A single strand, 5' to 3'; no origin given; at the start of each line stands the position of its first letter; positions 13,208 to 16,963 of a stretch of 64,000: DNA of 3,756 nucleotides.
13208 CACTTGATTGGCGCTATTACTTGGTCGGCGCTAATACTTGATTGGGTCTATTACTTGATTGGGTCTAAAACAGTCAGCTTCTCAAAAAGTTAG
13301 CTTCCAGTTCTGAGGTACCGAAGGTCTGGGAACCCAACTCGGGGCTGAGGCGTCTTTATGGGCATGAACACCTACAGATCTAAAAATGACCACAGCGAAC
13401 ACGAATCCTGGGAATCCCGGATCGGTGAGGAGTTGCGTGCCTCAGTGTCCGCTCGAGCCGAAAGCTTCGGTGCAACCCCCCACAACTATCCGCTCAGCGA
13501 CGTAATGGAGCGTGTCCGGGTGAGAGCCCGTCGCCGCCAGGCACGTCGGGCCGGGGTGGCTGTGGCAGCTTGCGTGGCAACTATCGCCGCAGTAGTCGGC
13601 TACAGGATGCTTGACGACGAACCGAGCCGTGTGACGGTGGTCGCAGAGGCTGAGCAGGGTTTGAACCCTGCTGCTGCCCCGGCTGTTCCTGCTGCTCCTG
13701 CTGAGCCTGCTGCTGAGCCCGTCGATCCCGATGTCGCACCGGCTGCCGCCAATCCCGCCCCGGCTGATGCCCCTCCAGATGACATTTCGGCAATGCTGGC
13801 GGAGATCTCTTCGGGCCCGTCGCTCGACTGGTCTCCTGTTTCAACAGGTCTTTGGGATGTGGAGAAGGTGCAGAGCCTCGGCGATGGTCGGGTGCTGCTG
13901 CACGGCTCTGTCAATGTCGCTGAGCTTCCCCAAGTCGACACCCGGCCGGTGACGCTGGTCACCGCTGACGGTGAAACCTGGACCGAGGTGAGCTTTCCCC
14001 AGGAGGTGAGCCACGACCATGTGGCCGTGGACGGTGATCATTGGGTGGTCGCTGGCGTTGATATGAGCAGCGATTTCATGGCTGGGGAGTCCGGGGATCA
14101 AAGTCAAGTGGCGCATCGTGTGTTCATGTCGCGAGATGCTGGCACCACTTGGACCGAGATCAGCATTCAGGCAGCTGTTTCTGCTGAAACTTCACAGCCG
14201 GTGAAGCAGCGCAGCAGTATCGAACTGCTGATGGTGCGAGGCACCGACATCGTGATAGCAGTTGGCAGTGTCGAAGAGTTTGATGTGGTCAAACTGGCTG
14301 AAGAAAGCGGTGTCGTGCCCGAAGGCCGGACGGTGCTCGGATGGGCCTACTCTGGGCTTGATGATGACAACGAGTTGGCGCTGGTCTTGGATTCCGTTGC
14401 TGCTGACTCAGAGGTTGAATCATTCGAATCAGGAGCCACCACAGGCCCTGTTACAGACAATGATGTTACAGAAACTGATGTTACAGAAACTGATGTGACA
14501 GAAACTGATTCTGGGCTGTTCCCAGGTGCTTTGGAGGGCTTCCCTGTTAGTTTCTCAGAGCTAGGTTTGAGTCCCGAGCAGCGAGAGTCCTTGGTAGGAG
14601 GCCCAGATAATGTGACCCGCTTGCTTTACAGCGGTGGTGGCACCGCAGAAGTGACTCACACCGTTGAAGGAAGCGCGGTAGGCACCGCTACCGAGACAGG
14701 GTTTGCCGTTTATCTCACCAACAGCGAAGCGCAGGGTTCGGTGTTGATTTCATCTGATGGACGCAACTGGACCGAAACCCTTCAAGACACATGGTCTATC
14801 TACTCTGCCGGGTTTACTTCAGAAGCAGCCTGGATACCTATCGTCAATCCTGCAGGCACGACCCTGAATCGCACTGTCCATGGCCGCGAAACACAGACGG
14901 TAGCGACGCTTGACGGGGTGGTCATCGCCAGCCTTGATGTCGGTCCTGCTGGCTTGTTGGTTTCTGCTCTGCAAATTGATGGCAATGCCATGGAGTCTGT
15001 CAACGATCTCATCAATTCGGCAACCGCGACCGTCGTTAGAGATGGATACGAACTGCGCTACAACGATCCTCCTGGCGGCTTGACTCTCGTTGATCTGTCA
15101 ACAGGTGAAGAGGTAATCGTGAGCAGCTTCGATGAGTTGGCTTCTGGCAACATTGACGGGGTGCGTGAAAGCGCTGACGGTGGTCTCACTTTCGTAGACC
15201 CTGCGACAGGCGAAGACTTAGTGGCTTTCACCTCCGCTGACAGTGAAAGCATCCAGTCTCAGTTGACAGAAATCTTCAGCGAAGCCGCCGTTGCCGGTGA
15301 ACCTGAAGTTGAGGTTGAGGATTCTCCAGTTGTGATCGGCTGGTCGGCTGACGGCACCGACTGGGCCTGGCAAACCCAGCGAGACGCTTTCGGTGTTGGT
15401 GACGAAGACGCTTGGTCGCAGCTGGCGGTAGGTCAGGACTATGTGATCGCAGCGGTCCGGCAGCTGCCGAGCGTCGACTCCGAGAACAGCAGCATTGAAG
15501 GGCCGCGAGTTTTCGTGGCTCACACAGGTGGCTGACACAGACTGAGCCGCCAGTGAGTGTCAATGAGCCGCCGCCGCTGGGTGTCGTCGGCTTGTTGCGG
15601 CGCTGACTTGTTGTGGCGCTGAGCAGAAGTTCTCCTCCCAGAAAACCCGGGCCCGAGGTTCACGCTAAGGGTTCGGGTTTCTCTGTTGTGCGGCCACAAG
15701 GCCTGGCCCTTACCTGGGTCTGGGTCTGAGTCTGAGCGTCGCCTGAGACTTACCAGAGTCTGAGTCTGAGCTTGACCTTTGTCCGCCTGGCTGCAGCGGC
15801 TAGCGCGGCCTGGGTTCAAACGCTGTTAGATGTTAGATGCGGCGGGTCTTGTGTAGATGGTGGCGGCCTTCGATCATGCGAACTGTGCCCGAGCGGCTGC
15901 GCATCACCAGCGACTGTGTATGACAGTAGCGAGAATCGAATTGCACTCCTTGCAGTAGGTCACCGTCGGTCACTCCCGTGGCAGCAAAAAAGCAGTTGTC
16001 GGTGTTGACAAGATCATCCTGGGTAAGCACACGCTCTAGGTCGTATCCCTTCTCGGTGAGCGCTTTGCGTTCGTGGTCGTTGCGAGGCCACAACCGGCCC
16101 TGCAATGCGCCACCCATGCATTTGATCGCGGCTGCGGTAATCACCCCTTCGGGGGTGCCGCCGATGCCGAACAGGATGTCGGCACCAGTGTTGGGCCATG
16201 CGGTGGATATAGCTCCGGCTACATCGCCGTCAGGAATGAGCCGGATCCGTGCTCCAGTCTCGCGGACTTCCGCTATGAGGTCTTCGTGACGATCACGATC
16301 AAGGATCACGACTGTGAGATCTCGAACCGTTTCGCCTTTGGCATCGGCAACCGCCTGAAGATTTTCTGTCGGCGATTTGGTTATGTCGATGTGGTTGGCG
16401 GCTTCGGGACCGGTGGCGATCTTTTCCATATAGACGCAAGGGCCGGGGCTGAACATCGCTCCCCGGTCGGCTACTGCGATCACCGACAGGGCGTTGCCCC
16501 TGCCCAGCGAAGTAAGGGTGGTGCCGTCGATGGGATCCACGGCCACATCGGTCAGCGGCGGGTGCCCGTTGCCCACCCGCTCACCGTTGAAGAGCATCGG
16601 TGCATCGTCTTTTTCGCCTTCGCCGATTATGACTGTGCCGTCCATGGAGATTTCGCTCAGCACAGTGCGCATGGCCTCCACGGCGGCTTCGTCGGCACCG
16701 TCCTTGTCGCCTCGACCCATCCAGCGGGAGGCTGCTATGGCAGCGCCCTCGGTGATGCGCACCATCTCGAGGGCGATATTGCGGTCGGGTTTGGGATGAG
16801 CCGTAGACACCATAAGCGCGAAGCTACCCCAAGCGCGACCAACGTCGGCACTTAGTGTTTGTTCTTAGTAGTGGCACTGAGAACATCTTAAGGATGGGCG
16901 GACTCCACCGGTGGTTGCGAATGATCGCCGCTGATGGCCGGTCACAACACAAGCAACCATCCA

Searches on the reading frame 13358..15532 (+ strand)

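Call 18: search_protein_families(library=pfam, proteins=[window:13358-15532:+], max_evalue=0.001)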
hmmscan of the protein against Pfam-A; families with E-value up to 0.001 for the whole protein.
window:13358-15532:+ (725 aa): 1 family
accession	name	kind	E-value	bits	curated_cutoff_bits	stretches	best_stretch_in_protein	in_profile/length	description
PF15902.12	Sortilin-Vps10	-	0.00029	20.2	33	0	243-269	365-393/446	Sortilin, neurotensin receptor 3,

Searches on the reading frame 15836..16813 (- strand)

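Call 18: search_protein_families(library=pfam, proteins=[window:15836-16813:-], max_evalue=0.001)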
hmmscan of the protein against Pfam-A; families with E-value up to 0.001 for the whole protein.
window:15836-16813:- (326 aa): 1 family
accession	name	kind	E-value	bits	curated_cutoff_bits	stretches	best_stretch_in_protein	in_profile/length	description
PF03320.18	FBPase_glpX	-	1.2e-141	471.4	27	1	11-318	1-307/307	Bacterial fructose-1,6-bisphosphatase, glpX-encoded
